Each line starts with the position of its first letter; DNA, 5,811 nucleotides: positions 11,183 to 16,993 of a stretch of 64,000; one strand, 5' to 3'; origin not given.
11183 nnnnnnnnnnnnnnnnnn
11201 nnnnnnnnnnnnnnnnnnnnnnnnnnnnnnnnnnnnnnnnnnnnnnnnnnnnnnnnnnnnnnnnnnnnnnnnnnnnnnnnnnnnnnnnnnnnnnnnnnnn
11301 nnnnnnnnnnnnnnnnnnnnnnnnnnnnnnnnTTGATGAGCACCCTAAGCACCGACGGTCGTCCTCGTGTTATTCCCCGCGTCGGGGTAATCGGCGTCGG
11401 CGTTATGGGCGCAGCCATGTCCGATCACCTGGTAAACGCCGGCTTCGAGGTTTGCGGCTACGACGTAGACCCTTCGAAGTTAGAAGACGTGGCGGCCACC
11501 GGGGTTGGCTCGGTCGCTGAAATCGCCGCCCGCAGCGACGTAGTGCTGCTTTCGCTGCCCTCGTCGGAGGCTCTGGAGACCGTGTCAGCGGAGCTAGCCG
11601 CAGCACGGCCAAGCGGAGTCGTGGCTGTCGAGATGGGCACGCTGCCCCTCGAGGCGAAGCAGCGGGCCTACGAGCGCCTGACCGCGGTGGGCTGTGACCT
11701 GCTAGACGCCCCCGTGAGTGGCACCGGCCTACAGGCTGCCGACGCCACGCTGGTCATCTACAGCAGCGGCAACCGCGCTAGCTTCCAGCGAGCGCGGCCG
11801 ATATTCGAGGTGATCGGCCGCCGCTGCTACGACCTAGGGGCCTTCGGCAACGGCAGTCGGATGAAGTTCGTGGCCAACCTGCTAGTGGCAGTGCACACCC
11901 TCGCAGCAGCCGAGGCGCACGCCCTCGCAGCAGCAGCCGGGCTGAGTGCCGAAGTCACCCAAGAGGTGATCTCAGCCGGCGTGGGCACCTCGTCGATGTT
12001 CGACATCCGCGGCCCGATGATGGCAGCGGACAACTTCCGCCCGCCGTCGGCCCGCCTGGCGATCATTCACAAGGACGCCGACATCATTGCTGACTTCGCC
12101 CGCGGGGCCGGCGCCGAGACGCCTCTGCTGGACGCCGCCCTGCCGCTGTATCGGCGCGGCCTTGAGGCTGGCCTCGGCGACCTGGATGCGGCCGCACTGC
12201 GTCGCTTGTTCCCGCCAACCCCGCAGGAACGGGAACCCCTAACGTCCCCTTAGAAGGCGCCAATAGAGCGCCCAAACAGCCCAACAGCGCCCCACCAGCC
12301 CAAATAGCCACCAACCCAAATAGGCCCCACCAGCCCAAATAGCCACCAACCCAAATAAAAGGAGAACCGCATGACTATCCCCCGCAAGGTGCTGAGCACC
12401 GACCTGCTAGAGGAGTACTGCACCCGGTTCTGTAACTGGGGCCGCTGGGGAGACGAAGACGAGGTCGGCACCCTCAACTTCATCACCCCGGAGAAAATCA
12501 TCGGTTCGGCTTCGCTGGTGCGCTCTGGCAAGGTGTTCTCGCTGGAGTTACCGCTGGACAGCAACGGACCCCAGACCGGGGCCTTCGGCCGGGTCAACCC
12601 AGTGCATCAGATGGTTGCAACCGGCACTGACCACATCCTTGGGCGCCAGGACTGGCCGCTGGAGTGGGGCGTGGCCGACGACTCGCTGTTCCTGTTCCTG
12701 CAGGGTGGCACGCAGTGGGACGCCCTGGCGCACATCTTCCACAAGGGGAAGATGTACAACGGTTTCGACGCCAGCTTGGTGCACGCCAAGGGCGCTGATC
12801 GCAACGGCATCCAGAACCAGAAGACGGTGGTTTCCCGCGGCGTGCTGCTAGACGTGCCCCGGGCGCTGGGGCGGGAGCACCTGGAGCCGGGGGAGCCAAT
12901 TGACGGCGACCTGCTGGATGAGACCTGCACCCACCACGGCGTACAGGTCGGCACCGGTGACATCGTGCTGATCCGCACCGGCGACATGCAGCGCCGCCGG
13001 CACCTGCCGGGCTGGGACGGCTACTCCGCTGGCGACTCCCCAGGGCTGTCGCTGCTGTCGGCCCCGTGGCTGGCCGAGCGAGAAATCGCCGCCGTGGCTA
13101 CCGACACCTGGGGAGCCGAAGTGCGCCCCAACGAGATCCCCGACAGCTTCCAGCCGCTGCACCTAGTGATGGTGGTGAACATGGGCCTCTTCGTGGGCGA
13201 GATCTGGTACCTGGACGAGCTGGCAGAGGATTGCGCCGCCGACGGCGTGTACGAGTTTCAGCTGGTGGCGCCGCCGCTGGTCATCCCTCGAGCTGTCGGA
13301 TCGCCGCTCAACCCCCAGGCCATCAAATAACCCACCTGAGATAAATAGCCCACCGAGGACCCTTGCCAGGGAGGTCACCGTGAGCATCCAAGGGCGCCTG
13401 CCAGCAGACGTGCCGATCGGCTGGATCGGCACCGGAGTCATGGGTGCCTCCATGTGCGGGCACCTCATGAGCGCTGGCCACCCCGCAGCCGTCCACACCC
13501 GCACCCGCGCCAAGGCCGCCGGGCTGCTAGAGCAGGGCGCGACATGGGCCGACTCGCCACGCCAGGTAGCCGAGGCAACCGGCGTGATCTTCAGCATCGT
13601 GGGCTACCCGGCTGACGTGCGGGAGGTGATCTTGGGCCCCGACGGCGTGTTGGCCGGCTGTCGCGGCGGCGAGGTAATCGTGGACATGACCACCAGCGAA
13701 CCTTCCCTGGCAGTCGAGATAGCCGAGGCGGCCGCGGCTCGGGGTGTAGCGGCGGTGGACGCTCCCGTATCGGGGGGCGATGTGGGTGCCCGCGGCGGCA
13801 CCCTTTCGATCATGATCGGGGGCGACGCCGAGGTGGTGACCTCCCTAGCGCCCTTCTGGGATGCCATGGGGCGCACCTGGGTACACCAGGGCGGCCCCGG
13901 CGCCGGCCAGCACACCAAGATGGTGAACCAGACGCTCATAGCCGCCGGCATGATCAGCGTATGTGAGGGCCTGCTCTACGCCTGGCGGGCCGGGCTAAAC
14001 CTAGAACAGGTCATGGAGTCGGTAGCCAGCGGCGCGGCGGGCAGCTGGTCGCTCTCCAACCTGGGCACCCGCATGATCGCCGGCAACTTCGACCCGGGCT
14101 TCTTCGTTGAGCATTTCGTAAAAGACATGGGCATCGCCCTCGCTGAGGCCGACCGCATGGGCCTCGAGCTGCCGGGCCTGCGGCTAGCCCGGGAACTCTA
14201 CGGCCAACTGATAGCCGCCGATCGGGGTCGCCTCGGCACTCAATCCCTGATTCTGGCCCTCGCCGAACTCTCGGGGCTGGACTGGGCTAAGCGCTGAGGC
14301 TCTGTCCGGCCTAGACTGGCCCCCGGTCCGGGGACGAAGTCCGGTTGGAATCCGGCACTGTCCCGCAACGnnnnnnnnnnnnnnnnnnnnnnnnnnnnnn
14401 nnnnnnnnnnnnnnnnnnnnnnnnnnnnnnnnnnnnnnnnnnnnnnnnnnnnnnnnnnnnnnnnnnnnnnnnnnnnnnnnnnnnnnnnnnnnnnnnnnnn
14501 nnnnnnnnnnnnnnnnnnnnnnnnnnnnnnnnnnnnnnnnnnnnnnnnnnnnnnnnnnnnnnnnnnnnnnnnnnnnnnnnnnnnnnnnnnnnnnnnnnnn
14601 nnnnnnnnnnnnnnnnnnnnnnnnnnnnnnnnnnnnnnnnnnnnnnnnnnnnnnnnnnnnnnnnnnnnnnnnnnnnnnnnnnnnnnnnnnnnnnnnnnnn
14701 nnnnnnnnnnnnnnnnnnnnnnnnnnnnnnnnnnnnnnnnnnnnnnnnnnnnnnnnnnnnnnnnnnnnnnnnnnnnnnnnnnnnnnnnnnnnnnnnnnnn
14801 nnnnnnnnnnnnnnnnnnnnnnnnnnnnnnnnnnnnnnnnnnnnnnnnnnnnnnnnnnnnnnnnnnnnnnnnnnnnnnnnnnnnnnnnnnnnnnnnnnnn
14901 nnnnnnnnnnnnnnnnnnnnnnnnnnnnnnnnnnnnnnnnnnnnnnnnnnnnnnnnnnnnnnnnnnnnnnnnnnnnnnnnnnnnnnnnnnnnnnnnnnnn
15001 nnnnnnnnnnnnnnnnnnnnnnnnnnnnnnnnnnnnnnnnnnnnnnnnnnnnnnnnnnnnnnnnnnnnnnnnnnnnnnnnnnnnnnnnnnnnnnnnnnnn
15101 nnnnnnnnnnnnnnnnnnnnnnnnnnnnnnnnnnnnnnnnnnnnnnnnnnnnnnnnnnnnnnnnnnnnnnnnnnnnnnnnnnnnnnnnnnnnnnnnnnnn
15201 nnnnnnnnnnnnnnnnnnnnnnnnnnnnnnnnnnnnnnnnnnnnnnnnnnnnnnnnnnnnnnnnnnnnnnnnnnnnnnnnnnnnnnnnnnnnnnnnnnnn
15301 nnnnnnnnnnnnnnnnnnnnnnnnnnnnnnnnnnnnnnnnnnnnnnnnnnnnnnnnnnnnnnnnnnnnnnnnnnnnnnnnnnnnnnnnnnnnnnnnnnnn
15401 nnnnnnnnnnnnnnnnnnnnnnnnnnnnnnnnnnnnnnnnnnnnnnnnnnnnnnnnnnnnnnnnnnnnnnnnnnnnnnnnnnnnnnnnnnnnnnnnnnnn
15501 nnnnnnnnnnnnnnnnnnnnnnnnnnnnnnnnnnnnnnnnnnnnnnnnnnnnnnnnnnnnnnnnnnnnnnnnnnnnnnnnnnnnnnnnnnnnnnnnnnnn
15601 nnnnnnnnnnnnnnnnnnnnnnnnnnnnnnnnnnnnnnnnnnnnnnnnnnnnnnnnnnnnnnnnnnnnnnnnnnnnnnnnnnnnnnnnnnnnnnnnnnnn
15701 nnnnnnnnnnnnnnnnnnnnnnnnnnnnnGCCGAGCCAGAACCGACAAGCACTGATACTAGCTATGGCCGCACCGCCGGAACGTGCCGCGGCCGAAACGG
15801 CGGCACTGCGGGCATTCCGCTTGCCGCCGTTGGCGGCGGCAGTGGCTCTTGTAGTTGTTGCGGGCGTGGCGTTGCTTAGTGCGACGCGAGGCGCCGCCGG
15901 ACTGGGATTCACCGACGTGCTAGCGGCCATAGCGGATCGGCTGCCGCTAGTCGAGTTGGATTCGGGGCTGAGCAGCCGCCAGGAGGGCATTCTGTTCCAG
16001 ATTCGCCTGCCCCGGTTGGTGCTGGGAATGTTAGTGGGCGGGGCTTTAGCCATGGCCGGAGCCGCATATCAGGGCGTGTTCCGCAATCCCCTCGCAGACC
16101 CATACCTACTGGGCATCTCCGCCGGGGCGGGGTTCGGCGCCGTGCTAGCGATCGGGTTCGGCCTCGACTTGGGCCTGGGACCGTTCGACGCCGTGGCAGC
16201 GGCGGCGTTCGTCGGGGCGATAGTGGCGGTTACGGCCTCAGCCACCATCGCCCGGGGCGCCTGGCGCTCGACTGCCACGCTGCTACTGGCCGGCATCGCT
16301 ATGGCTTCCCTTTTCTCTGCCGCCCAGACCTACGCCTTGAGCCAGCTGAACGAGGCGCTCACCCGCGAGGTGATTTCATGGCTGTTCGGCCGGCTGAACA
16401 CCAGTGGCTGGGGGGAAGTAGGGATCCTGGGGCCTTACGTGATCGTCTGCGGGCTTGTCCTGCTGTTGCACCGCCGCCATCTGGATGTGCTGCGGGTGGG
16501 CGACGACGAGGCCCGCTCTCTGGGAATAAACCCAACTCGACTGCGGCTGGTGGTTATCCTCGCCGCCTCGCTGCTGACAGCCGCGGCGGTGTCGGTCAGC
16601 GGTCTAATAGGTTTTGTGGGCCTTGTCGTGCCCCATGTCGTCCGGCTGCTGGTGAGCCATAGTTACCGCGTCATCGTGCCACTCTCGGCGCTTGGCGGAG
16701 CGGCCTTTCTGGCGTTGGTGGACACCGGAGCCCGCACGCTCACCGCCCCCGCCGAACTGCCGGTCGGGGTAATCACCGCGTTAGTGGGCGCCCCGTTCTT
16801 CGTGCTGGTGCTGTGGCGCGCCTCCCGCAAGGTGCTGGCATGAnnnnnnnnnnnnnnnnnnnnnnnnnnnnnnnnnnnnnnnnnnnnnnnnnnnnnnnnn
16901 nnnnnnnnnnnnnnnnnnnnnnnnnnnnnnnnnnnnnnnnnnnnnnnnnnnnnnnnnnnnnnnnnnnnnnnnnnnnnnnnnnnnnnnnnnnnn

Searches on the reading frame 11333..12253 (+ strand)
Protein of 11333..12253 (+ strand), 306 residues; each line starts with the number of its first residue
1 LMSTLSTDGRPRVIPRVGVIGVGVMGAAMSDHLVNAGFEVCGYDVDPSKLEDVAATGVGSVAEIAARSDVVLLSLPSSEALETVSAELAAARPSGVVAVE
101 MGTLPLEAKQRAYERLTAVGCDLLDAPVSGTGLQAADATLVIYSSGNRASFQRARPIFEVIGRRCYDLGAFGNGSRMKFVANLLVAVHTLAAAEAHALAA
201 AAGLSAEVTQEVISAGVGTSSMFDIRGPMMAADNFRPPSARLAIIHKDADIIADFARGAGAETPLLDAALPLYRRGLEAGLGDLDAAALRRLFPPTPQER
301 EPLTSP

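Call 84: search_protein_families(library=pfam, proteins=[window:11333-12253:+], max_evalue=0.00001)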
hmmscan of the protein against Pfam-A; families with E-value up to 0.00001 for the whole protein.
window:11333-12253:+ (306 aa): 5 families
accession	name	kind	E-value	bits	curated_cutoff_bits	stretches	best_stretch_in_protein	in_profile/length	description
PF03446.21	NAD_binding_2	-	5.6e-35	121.2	21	1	16-166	1-157/161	NAD binding domain of 6-phosphogluconate dehydrogenase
PF14833.11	NAD_binding_11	-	4.7e-24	85.4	30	1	172-292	1-121/122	NAD-binding of NADP-dependent 3-hydroxyisobutyrate dehydrogenase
PF03807.23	F420_oxidored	-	1.5e-08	35.5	21.6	1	16-87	1-79/94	NADP oxidoreductase coenzyme F420-dependent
PF02826.25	2-Hacid_dh_C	-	4.5e-08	33.1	25.1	1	16-90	38-115/178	D-isomer specific 2-hydroxyacid dehydrogenase, NAD binding domain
PF02737.24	3HCDH_N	-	1.4e-06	28.8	22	1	17-118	2-102/180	3-hydroxyacyl-CoA dehydrogenase, NAD binding domain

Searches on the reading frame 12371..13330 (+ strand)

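Call 84: search_protein_families(library=pfam, proteins=[window:12371-13330:+], max_evalue=0.00001)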
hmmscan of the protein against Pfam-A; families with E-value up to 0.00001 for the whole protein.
window:12371-13330:+ (319 aa): 1 family
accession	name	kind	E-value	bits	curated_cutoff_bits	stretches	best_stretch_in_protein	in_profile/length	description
PF04199.19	Cyclase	-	2.4e-20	73.6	23.1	1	104-250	20-141/142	Putative cyclase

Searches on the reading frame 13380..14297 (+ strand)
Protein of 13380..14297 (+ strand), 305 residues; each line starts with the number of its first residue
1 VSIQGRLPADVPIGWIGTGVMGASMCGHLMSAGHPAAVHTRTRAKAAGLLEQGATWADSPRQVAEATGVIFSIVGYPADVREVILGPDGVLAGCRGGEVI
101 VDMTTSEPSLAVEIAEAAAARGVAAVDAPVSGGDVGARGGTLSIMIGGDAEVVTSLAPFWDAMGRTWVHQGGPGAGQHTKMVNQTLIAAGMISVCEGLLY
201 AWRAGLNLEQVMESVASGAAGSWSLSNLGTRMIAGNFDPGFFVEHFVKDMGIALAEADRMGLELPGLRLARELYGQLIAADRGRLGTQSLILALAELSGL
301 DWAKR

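Call 84: search_protein_families(library=pfam, proteins=[window:13380-14297:+], max_evalue=0.00001)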
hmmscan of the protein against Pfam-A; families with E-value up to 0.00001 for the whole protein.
window:13380-14297:+ (305 aa): 2 families
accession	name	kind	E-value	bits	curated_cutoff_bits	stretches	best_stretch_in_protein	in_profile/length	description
PF03446.21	NAD_binding_2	-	4.8e-48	163.6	21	1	13-170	2-159/161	NAD binding domain of 6-phosphogluconate dehydrogenase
PF14833.11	NAD_binding_11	-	4.7e-33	114.5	30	1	174-291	1-119/122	NAD-binding of NADP-dependent 3-hydroxyisobutyrate dehydrogenase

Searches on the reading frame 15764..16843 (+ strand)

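Call 64: search_protein_families(library=pfam, proteins=[window:15764-16843:+], max_evalue=0.0001)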
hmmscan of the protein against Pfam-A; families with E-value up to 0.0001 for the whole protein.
window:15764-16843:+ (359 aa): 2 families
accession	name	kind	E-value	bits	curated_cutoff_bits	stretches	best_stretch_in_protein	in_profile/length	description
PF01032.23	FecCD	-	8.1e-89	298.2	26.5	1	35-352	5-311/311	FecCD transport family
PF00950.22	ABC-3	-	2.2e-05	24.6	20.1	1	126-351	42-256/258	ABC 3 transport family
